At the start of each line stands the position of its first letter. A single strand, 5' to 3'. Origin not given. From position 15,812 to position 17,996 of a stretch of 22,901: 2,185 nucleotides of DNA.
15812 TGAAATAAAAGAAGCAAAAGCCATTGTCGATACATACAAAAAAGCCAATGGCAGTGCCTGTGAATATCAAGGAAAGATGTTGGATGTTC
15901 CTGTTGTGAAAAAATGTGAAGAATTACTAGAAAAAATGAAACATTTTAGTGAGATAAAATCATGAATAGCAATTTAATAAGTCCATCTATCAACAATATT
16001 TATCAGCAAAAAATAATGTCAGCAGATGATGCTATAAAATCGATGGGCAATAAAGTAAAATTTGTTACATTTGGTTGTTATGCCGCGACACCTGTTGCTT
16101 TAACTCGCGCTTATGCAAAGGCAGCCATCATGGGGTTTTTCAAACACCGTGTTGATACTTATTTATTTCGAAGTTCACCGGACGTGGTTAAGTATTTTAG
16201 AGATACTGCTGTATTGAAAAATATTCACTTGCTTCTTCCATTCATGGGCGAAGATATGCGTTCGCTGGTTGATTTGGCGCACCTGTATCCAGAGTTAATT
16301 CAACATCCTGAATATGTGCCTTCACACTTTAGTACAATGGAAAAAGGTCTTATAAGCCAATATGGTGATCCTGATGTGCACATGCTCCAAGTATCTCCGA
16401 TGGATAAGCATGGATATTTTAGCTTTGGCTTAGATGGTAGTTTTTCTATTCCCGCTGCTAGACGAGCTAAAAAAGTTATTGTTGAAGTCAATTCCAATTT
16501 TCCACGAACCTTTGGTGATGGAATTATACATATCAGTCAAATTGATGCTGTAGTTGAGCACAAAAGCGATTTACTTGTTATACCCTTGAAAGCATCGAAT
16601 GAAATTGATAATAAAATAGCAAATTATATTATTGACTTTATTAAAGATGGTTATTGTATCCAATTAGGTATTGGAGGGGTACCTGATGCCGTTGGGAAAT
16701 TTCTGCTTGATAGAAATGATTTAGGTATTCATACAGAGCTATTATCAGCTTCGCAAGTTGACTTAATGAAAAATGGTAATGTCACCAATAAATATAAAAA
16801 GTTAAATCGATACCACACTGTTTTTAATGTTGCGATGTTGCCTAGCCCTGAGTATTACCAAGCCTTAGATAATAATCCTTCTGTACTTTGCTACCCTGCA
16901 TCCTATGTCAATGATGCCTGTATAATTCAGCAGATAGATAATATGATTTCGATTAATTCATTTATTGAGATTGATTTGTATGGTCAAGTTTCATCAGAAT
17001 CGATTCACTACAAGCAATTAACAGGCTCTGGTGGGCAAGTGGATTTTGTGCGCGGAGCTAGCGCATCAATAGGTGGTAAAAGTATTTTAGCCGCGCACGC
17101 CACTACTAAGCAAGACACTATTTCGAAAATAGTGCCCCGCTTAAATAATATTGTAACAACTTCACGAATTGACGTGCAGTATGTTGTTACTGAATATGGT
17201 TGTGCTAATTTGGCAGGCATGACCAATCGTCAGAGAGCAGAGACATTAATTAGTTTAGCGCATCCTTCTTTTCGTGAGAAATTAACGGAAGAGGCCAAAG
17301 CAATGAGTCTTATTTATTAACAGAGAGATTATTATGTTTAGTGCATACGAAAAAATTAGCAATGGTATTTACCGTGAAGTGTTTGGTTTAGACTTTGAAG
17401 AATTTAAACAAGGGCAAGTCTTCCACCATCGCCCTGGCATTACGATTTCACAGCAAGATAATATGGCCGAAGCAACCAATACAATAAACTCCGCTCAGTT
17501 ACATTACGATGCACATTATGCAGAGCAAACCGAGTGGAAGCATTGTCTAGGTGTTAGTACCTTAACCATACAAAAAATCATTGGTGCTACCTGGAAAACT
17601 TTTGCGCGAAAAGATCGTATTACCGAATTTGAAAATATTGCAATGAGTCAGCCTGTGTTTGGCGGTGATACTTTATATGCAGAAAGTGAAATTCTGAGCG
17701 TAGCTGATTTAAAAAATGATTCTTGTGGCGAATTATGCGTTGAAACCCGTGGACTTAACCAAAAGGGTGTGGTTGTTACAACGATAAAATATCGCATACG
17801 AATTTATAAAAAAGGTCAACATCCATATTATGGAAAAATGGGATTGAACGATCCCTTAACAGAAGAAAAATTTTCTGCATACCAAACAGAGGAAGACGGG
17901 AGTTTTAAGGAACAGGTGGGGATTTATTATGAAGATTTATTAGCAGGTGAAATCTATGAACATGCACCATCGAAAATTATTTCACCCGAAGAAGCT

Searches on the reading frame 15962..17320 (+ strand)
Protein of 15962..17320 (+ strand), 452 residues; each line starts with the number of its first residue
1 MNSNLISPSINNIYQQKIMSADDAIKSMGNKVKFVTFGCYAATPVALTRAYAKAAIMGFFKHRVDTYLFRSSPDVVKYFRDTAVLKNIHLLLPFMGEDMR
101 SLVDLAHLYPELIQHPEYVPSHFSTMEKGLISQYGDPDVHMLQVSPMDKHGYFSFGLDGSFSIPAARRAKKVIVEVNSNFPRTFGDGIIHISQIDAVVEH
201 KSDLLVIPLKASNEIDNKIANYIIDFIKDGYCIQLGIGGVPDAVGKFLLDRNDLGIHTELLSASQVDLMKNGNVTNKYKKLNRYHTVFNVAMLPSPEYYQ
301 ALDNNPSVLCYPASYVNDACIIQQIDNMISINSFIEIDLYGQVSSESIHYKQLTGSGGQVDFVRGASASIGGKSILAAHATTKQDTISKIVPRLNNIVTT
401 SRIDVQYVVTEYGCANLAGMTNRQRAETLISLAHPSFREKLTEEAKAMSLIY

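Call 4: search_protein_families(library=pfam, proteins=[window:15962-17320:+])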
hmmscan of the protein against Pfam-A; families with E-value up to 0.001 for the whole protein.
window:15962-17320:+ (452 aa): 2 families
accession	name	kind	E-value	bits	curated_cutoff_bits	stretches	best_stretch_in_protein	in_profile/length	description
PF13336.12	AcetylCoA_hyd_C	-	8e-58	195.2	23.7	1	297-445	4-154/154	Acetyl-CoA hydrolase/transferase C-terminal domain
PF02550.21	AcetylCoA_hydro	-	9.3e-13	49.1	24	1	117-201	105-190/198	Acetyl-CoA hydrolase/transferase N-terminal domain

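Call 5: search_protein_families(library=ncbifam, proteins=[window:15962-17320:+])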
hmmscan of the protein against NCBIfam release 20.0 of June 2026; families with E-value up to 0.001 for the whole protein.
window:15962-17320:+ (452 aa): 6 families
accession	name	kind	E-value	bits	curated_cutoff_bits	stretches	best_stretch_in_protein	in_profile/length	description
TIGR03948.1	butyr_acet_CoA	equivalog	1.3e-93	314.3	674.8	1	10-449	2-438/445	butyryl-CoA:acetate CoA-transferase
TIGR03458.1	YgfH_subfam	subfamily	8.8e-34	117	658.7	1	190-443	202-457/489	succinate CoA transferase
NF053666.1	BtrAceCoATfers1341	equivalog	8.1e-29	100.8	740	1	208-443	219-457/492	butyryl-CoA:acetate CoA transferase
NF053853.1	ScActCoATferScpC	equivalog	2.7e-25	89.1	500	1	191-443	207-461/493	succinyl-CoA:acetate CoA-transferase ScpC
TIGR02428.1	pcaJ_scoB_fam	subfamily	1.3e-06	27.9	243.55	0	330-416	98-177/207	3-oxoacid CoA-transferase subunit B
TIGR01584.1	citF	equivalog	0.00027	19.7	501.45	1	223-415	243-426/492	citrate lyase subunit alpha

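Call 11: search_solved_structures(query=window:15962-17317:+, max_evalue=0.00001)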
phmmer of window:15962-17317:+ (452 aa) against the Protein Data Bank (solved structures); distinct sequences matched with E-value up to 0.00001: 20.
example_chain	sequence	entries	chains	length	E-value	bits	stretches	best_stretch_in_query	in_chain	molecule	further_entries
3qli_A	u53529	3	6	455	3.5e-94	319.2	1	9-451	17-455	Coenzyme A transferase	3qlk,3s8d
4n8h_A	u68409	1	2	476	9.4e-94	317.8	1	10-451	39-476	4-hydroxybutyrate coenzyme A transferase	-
4n8i_A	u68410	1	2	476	1.2e-93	317.5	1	10-451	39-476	4-hydroxybutyrate coenzyme A transferase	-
4n8j_A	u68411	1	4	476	1.5e-93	317.1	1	10-451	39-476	Putative 4-hydroxybutyrate coenzyme A transferase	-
4n8l_A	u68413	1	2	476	1.7e-93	317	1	10-451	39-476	Putative 4-hydroxybutyrate coenzyme A transferase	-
4n8k_A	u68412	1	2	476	4.4e-93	315.6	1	10-451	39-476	Putative 4-hydroxybutyrate coenzyme A transferase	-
3eh7_A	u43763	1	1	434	1.5e-81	277.6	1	115-445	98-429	4-hydroxybutyrate CoA-transferase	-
3d3u_A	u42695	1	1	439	1.3e-79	271.2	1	12-446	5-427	4-hydroxybutyrate CoA-transferase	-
2oas_A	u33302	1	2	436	2.3e-71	244.1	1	116-445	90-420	4-hydroxybutyrate coenzyme A transferase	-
3gk7_A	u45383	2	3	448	6.7e-69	235.9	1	115-444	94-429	4-Hydroxybutyrate CoA-transferase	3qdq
9vag_F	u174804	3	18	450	1.6e-66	228.1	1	138-445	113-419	4-hydroxybutyrate coenzyme A transferase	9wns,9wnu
2nvv_A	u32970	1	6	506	3.9e-16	62.1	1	228-442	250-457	Acetyl-CoA hydrolase/transferase family protein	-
2g39_A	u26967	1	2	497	3.6e-15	58.9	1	218-443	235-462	Acetyl-CoA hydrolase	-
8dh7_B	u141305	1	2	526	4.4e-15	58.6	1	194-443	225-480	Acetyl-CoA hydrolase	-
4eud_A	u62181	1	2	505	3.5e-12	49.1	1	288-442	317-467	Succinyl-CoA:acetate coenzyme A transferase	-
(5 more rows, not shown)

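Call 44: search_solved_structures(query=window:15962-17317:+, max_evalue=1e-60, show_alignments=2)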
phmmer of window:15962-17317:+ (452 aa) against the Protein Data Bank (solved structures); distinct sequences matched with E-value up to 1e-60: 11.
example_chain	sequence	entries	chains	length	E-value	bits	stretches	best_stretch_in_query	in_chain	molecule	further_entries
3qli_A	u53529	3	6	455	3.5e-94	319.2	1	9-451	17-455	Coenzyme A transferase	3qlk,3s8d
4n8h_A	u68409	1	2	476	9.4e-94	317.8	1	10-451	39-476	4-hydroxybutyrate coenzyme A transferase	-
4n8i_A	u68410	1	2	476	1.2e-93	317.5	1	10-451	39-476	4-hydroxybutyrate coenzyme A transferase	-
4n8j_A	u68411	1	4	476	1.5e-93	317.1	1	10-451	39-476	Putative 4-hydroxybutyrate coenzyme A transferase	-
4n8l_A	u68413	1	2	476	1.7e-93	317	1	10-451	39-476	Putative 4-hydroxybutyrate coenzyme A transferase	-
4n8k_A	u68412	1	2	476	4.4e-93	315.6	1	10-451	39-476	Putative 4-hydroxybutyrate coenzyme A transferase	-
3eh7_A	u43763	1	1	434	1.5e-81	277.6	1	115-445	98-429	4-hydroxybutyrate CoA-transferase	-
3d3u_A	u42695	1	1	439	1.3e-79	271.2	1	12-446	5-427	4-hydroxybutyrate CoA-transferase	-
2oas_A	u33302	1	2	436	2.3e-71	244.1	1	116-445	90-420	4-hydroxybutyrate coenzyme A transferase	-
3gk7_A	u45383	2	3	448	6.7e-69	235.9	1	115-444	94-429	4-Hydroxybutyrate CoA-transferase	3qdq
9vag_F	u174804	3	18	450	1.6e-66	228.1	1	138-445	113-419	4-hydroxybutyrate coenzyme A transferase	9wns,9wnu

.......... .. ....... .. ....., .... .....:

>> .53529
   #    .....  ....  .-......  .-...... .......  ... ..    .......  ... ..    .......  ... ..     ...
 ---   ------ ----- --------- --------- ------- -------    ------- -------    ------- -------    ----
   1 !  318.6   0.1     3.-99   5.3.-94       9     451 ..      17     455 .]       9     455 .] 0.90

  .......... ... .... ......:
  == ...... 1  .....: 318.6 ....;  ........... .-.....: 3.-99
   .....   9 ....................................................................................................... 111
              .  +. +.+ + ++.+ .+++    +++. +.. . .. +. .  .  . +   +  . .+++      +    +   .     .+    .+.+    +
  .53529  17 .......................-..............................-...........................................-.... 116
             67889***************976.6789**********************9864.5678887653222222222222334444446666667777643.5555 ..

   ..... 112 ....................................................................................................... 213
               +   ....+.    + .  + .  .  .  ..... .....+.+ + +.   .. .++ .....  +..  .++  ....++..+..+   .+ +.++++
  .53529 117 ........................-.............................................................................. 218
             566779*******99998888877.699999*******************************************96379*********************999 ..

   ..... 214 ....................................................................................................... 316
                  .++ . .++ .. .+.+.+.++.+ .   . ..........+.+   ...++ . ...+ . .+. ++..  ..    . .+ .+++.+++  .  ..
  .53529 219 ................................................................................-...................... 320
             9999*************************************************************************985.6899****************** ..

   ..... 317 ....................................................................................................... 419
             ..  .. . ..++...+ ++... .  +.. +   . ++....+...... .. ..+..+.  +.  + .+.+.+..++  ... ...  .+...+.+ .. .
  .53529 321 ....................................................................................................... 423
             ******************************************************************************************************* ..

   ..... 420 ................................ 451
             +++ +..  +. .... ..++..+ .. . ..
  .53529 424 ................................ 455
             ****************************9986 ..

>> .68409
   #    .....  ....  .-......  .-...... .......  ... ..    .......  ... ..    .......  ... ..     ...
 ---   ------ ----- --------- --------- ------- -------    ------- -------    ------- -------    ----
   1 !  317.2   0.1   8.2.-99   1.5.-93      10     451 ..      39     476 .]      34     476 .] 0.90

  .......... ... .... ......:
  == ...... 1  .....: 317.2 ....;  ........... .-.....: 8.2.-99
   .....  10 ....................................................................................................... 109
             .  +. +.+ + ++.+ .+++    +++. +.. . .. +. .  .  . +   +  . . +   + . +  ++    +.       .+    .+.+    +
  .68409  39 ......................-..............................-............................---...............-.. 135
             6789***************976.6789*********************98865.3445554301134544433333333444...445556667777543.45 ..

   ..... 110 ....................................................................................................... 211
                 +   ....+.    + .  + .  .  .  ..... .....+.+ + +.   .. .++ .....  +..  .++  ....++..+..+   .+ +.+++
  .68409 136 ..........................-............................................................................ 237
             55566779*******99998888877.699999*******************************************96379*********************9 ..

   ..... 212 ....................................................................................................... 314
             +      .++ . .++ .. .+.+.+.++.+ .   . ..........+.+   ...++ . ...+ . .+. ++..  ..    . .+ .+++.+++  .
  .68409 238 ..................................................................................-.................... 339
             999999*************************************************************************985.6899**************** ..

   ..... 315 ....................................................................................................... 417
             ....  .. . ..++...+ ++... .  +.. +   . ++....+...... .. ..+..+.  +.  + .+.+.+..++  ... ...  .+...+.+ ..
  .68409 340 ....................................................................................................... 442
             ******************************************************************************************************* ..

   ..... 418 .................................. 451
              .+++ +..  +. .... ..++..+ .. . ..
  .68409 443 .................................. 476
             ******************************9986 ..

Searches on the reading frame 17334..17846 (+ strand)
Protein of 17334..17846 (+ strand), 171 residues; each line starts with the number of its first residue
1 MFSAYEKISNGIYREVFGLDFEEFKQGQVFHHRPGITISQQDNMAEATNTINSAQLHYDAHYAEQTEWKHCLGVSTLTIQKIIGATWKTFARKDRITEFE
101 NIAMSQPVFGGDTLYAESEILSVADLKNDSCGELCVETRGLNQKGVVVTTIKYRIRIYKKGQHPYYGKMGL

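Call 35: search_protein_families(library=ncbifam, proteins=[window:17334-17846:+], max_evalue=0.01)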
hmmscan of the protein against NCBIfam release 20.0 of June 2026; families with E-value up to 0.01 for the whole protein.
seq(171 aa): 2 families
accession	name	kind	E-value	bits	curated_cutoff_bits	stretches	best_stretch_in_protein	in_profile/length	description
NF038241.1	RipB_Ich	equivalog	2.3e-39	135.1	340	1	2-164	5-169/175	(R)-specific enoyl-CoA hydratase RipB/Ich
NF041625.1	methfumCoahyd_Halo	equivalog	1.8e-05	24.2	560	1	18-70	23-75/358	2-methylfumaryl-CoA hydratase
